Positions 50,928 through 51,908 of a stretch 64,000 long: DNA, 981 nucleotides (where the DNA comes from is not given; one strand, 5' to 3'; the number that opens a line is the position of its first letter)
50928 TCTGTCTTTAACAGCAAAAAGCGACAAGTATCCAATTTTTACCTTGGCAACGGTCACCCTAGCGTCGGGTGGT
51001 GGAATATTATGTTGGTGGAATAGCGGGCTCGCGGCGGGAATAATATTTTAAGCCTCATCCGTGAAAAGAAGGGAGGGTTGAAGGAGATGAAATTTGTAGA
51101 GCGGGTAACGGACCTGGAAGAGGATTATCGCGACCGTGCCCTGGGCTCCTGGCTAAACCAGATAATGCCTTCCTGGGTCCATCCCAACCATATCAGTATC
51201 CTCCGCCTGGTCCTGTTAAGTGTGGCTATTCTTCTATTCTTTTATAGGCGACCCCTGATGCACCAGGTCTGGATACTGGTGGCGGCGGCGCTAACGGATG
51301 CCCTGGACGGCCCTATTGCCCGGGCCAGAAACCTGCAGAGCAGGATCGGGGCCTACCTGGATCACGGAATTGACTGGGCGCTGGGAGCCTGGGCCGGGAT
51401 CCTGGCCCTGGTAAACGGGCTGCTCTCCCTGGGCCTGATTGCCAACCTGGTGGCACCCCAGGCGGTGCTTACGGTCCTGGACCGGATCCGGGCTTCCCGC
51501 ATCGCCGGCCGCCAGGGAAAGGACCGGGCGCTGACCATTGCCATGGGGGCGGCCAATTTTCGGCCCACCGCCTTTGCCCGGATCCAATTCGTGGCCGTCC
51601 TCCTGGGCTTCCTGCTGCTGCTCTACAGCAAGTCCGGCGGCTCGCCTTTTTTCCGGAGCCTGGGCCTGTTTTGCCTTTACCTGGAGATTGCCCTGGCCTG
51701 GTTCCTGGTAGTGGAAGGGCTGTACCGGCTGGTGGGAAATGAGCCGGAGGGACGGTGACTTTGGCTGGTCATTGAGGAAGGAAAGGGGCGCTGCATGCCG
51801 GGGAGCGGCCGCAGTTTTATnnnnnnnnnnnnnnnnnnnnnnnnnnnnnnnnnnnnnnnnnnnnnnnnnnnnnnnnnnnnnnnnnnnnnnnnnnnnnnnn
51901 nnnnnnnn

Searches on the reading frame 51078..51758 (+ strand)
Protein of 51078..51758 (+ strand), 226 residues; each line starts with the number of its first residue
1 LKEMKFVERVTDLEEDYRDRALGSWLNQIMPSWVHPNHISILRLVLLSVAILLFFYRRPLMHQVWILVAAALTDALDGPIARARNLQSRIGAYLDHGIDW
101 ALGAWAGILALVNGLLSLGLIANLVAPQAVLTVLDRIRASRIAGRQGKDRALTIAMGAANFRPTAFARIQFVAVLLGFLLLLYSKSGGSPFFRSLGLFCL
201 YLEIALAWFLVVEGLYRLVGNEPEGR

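Call 3: search_protein_families(library=pfam, proteins=[window:51078-51758:+], max_evalue=0.01)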
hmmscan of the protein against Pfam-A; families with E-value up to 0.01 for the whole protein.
window:51078-51758:+ (226 aa): 1 family
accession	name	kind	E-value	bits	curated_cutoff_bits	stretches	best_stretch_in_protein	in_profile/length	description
PF01066.26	CDP-OH_P_transf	-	1.7e-15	58.1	22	1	33-206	1-149/152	CDP-alcohol phosphatidyltransferase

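Call 4: search_protein_families(library=ncbifam, proteins=[window:51078-51758:+], max_evalue=0.01)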
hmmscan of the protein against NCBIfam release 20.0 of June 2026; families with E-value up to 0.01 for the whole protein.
window:51078-51758:+ (226 aa): 7 families
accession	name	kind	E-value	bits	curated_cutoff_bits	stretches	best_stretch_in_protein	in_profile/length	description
NF040950.1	archin_ph_syn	equivalog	3.6e-13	49.8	180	1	32-122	22-112/191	archaetidylinositol phosphate synthase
NF053678.1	ClpnSynClsA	equivalog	4.6e-09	36.7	240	1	35-134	5-104/180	cardiolipin synthase ClsA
NF045883.1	PIPSynth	equivalog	3.6e-08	33.3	170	1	33-99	22-88/197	phosphatidylinositol phosphate synthase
TIGR00560.1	pgsA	equivalog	2.8e-07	31.2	109.1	1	36-122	4-95/183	CDP-diacylglycerol--glycerol-3-phosphate 3-phosphatidyltransferase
NF008090.0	PRK10832.1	equivalog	1.9e-06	28.1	304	1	36-109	6-81/182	CDP-diacylglycerol--glycerol-3-phosphate 3-phosphatidyltransferase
NF041135.1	IPPtranDIPPsyn_Thcocales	equivalog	4.8e-06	25.8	580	1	20-99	236-313/419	bifunctional L-myo-inositol-1-phosphate cytidylyltransferase/CDP-L-myo-inositol myo-inositolphosphotransferase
TIGR00473.1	pssA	equivalog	4.3e-05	23.7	107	1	56-148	16-106/153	CDP-diacylglycerol--serine O-phosphatidyltransferase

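Call 11: find_homologous_proteins(query=window:51078-51758:+)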
Query window:51078-51758:+ (226 aa): 38 proteins with E <= 0.001 among 2957 candidates.
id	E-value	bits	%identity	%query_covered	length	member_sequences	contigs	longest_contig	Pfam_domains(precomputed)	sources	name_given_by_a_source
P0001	1.9e-141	487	100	100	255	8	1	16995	PF01066.27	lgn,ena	-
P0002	9.6e-82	292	93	69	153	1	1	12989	PF01066.27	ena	-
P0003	4.8e-69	250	57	97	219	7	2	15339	PF01066.27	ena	-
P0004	2.3e-68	248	55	97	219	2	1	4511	PF01066.27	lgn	-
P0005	9.6e-68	246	55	99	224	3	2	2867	PF01066.27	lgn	-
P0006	1.2e-67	246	57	97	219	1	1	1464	PF01066.27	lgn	-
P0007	3.6e-67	244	56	97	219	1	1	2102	PF01066.27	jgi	jgi:phosphatidylglycerophosphate synthase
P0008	6.1e-67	244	57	97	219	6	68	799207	PF01066.27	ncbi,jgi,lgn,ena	jgi:phosphatidylglycerophosphate synthase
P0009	2.7e-66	241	52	99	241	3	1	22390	PF01066.27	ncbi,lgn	-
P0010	2.7e-66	241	56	96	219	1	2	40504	PF01066.27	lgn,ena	-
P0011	3.0e-66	241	56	97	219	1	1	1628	PF01066.27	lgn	-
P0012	4.8e-66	241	51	97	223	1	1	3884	PF01066.27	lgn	-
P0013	5.2e-66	240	55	95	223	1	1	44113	PF01066.27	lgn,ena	-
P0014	1.1e-65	239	53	94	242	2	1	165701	PF01066.27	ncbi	ncbi:MAG: CDP-alcohol phosphatidyltransferase family protein [Betaproteobacteria bacterium]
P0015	5.5e-65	237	55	97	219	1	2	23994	PF01066.27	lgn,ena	-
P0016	1.5e-64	236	54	97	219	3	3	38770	PF01066.27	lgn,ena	-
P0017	1.8e-64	235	53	97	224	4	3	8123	PF01066.27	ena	-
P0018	1.0e-63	233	50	98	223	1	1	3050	PF01066.27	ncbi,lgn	-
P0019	4.7e-63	231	50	96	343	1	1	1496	PF01066.27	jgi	jgi:phosphatidylglycerophosphate synthase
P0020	9.7e-63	230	56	96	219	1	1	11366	PF01066.27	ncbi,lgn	-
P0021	7.1e-62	227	56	95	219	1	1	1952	PF01066.27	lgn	-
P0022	9.0e-62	227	53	95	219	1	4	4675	PF01066.27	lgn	-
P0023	2.1e-61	225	51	98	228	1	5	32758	PF01066.27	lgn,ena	-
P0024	6.7e-61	224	55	95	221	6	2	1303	PF01066.27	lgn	-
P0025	7.8e-61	224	53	95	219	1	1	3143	PF01066.27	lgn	-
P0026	1.5e-58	216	52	97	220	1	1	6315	PF01066.27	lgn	-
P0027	3.0e-58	215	50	96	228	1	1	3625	PF01066.27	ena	-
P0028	1.0e-57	213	52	96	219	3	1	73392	PF01066.27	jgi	-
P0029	1.9e-56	209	49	95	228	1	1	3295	PF01066.27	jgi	jgi:phosphatidylglycerophosphate synthase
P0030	4.6e-56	208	49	93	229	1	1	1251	PF01066.27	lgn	-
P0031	6.1e-56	208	48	96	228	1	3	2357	PF01066.27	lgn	-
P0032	1.9e-55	206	47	97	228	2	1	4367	PF01066.27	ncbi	-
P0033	1.0e-53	200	49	96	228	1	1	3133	PF01066.27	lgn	-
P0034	1.7e-53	200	46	94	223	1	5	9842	PF01066.27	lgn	-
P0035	1.8e-53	199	48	95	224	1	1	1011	PF01066.27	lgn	-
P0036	9.4e-52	194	55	77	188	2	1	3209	PF01066.27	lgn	-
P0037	1.3e-51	193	46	94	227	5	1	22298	PF01066.27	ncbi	ncbi:MAG: CDP-alcohol phosphatidyltransferase family protein [Bacillota bacterium]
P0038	1.6e-48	183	55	77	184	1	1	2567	PF01066.27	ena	-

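Call 12: find_encoding_contigs(protein=P0008, flank=6000, max_places=4)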
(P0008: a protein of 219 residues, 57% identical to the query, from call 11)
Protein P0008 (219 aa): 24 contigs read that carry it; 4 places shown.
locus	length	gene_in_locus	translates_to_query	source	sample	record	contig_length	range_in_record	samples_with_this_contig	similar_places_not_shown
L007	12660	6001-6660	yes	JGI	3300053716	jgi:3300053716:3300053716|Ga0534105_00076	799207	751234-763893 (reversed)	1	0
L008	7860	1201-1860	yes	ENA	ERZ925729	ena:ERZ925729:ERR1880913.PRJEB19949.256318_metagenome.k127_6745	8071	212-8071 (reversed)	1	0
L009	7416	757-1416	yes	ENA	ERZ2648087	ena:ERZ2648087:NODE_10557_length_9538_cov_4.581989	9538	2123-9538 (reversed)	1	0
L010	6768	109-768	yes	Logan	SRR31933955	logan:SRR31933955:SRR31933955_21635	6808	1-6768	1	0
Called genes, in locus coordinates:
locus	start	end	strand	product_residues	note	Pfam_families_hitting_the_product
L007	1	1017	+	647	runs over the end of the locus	PF00128:Alpha-amylase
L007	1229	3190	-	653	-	PF03065:Glyco_hydro_57 (faint)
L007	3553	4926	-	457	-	PF02550:AcetylCoA_hydro, PF13336:AcetylCoA_hyd_C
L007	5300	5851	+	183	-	PF02887:PK_C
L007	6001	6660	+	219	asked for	PF01066:CDP-OH_P_transf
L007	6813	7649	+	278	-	PF02645:DegV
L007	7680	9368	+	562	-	PF02734:Dak2, PF21645:FakA-like_M, PF13684:FakA-like_C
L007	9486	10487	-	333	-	PF02423:OCD_Mu_crystall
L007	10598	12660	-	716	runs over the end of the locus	PF09371:Tex_N, PF22706:Tex_central_region, PF16921:Tex_YqgF, PF14635:HHH_7 (weak), PF12836:HHH_3, PF17674:HHH_9, PF00575:S1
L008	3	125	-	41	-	?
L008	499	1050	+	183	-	PF02887:PK_C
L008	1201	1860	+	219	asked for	PF01066:CDP-OH_P_transf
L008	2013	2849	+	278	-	PF02645:DegV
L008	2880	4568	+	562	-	PF02734:Dak2, PF21645:FakA-like_M, PF13684:FakA-like_C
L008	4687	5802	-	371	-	PF02423:OCD_Mu_crystall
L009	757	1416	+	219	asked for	PF01066:CDP-OH_P_transf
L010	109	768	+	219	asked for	PF01066:CDP-OH_P_transf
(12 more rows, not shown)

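Call 13: find_encoding_contigs(protein=P0014, flank=6000, max_places=2)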
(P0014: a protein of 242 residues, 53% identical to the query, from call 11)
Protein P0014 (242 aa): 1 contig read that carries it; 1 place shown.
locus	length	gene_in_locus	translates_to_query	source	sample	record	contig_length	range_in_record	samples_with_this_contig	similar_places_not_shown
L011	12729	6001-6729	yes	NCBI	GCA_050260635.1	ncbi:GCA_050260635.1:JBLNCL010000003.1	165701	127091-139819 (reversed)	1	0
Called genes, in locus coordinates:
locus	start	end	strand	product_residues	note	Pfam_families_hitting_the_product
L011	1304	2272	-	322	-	-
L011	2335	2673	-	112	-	-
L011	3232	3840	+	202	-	-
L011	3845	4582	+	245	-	-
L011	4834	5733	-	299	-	PF02899:Phage_int_SAM_1, PF13495:Phage_int_SAM_4 (faint), PF00589:Phage_integrase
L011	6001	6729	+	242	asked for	PF01066:CDP-OH_P_transf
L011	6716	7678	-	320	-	PF17125:Methyltr_RsmF_N, PF22458:RsmF-B_ferredox, PF01189:Methyltr_RsmB-F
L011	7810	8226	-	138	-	PF00011:HSP20, PF17886:ArsA_HSP20 (weak)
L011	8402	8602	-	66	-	-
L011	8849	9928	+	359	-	PF01555:N6_N4_Mtase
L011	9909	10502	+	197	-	-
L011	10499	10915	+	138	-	-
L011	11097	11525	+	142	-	PF02381:MraZ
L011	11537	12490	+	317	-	PF01795:Methyltransf_5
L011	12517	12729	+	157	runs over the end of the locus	PF04977:DivIC (weak)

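Call 14: find_encoding_contigs(protein=P0037, flank=6000, max_places=2)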
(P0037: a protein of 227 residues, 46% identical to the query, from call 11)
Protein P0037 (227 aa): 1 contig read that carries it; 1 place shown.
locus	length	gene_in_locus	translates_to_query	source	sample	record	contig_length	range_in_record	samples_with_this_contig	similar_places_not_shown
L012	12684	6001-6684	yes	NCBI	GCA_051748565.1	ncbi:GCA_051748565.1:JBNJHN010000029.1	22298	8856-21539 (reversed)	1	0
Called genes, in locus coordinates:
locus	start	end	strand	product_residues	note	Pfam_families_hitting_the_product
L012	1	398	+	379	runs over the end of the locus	PF02771:Acyl-CoA_dh_N, PF02770:Acyl-CoA_dh_M, PF00441:Acyl-CoA_dh_1, PF22924:ACOX_C_alpha1 (faint), PF08028:Acyl-CoA_dh_2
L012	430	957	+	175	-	PF02572:CobA_CobO_BtuR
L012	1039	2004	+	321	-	PF03308:MeaB, PF02492:cobW (faint)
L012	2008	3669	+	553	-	PF01642:MM_CoA_mutase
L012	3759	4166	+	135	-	PF02310:B12-binding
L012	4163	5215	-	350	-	PF01073:3Beta_HSD, PF01370:Epimerase, PF02719:Polysacc_synt_2, PF04321:RmlD_sub_bind, PF05368:NmrA, PF13460:NAD_binding_10, PF16363:GDP_Man_Dehyd, PF07993:NAD_binding_4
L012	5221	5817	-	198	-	PF00440:TetR_N, PF13977:TetR_C_6, PF17922:TetR_C_17 (weak), PF17932:TetR_C_24 (faint)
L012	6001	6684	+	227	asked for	PF01066:CDP-OH_P_transf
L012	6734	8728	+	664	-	PF22745:Nlig-Ia, PF01653:DNA_ligase_aden, PF03120:OB_DNA_ligase, PF03119:DNA_ligase_ZBD, PF14520:HHH_5 (weak), PF12826:HHH_2, PF14520:HHH_5 (weak), PF00533:BRCT, +2 more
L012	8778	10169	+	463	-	PF00989:PAS, PF08448:PAS_4 (weak), PF13426:PAS_9 (weak), PF00158:Sigma54_activat, PF14532:Sigma54_activ_2, PF00004:AAA, PF25601:AAA_lid_14, PF02954:HTH_8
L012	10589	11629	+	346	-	PF02812:ELFV_dehydrog_N, PF00208:ELFV_dehydrog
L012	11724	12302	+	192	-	PF01558:POR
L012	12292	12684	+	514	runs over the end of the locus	PF14691:Fer4_20, PF01946:Thi4 (weak), PF07992:Pyr_redox_2, PF00070:Pyr_redox (weak), PF00890:FAD_binding_2 (weak), PF01266:DAO, PF01593:Amino_oxidase (weak), PF13450:NAD_binding_8, +6 more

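Call 30: find_related_loci(query=A2, collection=metagenome_contigs, flank=6000)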
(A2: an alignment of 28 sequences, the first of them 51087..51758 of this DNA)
Query A2 (223 aa) in metagenome_contigs; peptide patterns used: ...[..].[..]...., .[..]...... (x = any residue, [..] = any of these).
79 stretches matched a pattern; 14 encode a relative of the query (tblastn E <= 1e-3); 13 distinct loci.
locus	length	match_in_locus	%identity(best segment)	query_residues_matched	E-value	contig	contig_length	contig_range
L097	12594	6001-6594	59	1-198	7e-70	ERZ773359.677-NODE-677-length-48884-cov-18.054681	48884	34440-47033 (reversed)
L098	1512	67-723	55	1-219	2e-69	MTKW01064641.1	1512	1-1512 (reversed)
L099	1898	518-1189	56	1-222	2e-65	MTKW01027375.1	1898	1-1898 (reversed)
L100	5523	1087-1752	48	1-223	1e-63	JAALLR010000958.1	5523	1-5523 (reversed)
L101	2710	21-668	55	1-214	3e-62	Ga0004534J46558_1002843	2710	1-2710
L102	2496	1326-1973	55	1-214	3e-62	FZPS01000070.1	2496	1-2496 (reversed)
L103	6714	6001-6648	55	1-214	7e-62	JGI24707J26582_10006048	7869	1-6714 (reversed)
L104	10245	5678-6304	49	7-215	3e-61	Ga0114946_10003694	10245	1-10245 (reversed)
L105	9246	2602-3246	47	1-215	2e-60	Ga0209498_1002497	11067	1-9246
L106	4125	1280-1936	52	1-219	5e-54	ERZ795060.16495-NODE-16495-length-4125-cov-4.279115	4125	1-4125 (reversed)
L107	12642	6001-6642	52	4-219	1e-49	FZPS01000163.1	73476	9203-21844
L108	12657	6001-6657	57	1-219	7e-70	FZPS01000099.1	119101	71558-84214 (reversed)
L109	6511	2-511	52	50-219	6e-39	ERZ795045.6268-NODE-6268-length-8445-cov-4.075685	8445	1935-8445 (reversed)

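Call 33: search_solved_structures(query=A2, max_evalue=0.01)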
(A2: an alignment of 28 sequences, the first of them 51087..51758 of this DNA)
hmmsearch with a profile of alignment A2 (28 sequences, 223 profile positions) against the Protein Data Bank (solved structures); distinct sequences matched with E-value up to 0.01: 11.
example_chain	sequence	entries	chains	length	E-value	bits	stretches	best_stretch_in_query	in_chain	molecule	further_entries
7drj_A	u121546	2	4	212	1.3e-07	34.4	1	32-128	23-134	CDP-diacylglycerol--glycerol-3-phosphate 3-phosphatidyltransferase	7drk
4o6m_A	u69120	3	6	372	4e-07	32.8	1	24-96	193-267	AF2299, a CDP-alcohol phosphotransferase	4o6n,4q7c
6wm5_A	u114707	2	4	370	1.7e-05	27.5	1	21-155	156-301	AfCTD-Phosphatidylinositol-phosphate synthase (PIPS) fusion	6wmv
6h53_A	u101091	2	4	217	2.7e-05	26.8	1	19-155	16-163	CDP-diacylglycerol--inositol 3-phosphatidyltransferase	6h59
6h5a_A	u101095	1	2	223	3e-05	26.7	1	19-155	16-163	CDP-diacylglycerol--inositol 3-phosphatidyltransferase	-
4mnd_A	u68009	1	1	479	0.00018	24.1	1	18-116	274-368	CTP L-myo-inositol-1-phosphate cytidylyltransferase/CDP-L-myo-inositol myo-inositolphospho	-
8gyw_B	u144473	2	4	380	0.0014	21.2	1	26-98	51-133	Choline/ethanolaminephosphotransferase 1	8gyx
9uet_A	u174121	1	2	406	0.0016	21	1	22-105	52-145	Cholinephosphotransferase 1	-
5d92_D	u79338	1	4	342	0.0024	20.5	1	24-106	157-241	AF2299 protein,Phosphatidylinositol synthase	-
5d91_A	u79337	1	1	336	0.0025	20.4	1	24-106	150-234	AF2299 protein,Phosphatidylinositol synthase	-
8ero_A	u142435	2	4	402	0.003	20.1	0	26-96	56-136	Cholinephosphotransferase 1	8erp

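Call 35: find_encoding_contigs(protein=P0013, flank=5000, max_places=1)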
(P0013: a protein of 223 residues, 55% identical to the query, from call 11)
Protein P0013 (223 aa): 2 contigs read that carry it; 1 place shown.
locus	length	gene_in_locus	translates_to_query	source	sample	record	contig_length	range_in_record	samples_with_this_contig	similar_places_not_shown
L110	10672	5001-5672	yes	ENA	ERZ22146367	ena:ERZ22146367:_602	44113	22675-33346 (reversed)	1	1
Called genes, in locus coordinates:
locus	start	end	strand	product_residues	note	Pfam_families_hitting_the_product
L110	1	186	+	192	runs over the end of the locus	PF00117:GATase, PF07722:Peptidase_C26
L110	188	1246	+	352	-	PF02885:Glycos_trans_3N, PF00591:Glycos_transf_3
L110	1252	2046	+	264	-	PF00218:IGPS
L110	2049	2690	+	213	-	PF00697:PRAI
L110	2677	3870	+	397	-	PF00291:PALP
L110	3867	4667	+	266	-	PF00290:Trp_syntA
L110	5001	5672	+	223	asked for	PF01066:CDP-OH_P_transf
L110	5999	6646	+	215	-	PF13483:Lactamase_B_3, PF12706:Lactamase_B_2 (faint)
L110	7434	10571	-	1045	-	PF04851:ResIII (weak), PF00270:DEAD (weak)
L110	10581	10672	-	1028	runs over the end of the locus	PF01555:N6_N4_Mtase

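Call 36: find_encoding_contigs(protein=P0009, flank=5000, max_places=1)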
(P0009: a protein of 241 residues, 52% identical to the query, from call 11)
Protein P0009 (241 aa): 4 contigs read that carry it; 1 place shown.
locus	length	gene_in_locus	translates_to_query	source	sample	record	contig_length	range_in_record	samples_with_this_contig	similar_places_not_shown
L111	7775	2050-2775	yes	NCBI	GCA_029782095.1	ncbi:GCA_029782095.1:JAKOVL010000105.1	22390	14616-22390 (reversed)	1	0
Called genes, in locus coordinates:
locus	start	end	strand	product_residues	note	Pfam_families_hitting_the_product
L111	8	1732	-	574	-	PF00128:Alpha-amylase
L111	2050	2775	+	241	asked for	PF01066:CDP-OH_P_transf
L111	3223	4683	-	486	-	PF01554:MatE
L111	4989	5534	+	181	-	-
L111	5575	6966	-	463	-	PF00202:Aminotran_3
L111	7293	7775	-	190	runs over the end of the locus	PF00440:TetR_N, PF17940:TetR_C_31 (faint), PF13977:TetR_C_6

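Call 37: find_encoding_contigs(protein=P0023, flank=5000, max_places=1)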
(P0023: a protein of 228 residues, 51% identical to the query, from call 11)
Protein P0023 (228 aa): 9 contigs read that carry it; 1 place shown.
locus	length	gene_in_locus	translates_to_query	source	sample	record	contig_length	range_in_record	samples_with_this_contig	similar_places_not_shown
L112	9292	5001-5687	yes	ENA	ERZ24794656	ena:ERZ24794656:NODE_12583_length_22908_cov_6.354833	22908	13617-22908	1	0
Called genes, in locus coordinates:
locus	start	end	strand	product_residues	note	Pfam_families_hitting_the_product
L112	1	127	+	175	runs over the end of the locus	PF02572:CobA_CobO_BtuR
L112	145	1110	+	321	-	PF03308:MeaB, PF02492:cobW (faint)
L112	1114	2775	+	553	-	PF01642:MM_CoA_mutase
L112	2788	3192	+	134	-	PF02310:B12-binding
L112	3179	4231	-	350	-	PF01073:3Beta_HSD, PF01370:Epimerase, PF02719:Polysacc_synt_2, PF04321:RmlD_sub_bind, PF05368:NmrA, PF07993:NAD_binding_4, PF13460:NAD_binding_10, PF16363:GDP_Man_Dehyd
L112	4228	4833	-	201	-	PF00440:TetR_N, PF13977:TetR_C_6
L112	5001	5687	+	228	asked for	PF01066:CDP-OH_P_transf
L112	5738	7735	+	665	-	PF22745:Nlig-Ia, PF01653:DNA_ligase_aden, PF03120:OB_DNA_ligase, PF03119:DNA_ligase_ZBD, PF14520:HHH_5, PF12826:HHH_2, PF14520:HHH_5 (weak), PF00533:BRCT, +1 more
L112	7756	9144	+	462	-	PF00989:PAS, PF08448:PAS_4 (faint), PF13426:PAS_9 (faint), PF00158:Sigma54_activat, PF14532:Sigma54_activ_2, PF00004:AAA (weak), PF25601:AAA_lid_14, PF02954:HTH_8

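Call 38: find_encoding_contigs(protein=P0010, flank=5000, max_places=1)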
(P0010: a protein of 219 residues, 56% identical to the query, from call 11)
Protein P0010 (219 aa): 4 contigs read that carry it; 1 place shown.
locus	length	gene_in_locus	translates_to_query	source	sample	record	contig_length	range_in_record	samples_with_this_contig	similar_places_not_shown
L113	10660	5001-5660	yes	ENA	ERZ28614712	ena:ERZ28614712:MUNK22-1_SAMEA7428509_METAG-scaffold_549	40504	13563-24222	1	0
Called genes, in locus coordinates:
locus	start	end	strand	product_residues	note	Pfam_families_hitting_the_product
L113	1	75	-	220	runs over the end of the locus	-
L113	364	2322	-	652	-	-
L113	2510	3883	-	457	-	PF02550:AcetylCoA_hydro, PF13336:AcetylCoA_hyd_C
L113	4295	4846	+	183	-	PF02887:PK_C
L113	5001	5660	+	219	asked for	PF01066:CDP-OH_P_transf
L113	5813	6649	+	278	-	PF02645:DegV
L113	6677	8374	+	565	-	PF02734:Dak2, PF21645:FakA-like_M, PF13684:FakA-like_C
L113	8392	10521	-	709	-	PF09371:Tex_N, PF22706:Tex_central_region, PF16921:Tex_YqgF, PF14635:HHH_7 (weak), PF12836:HHH_3, PF17674:HHH_9, PF00575:S1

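Call 47: search_protein_families(library=padloc, proteins=[window:51087-51758:+], max_evalue=0.01)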
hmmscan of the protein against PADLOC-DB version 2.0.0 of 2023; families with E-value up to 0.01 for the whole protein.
window:51087-51758:+ (223 aa): 0 families
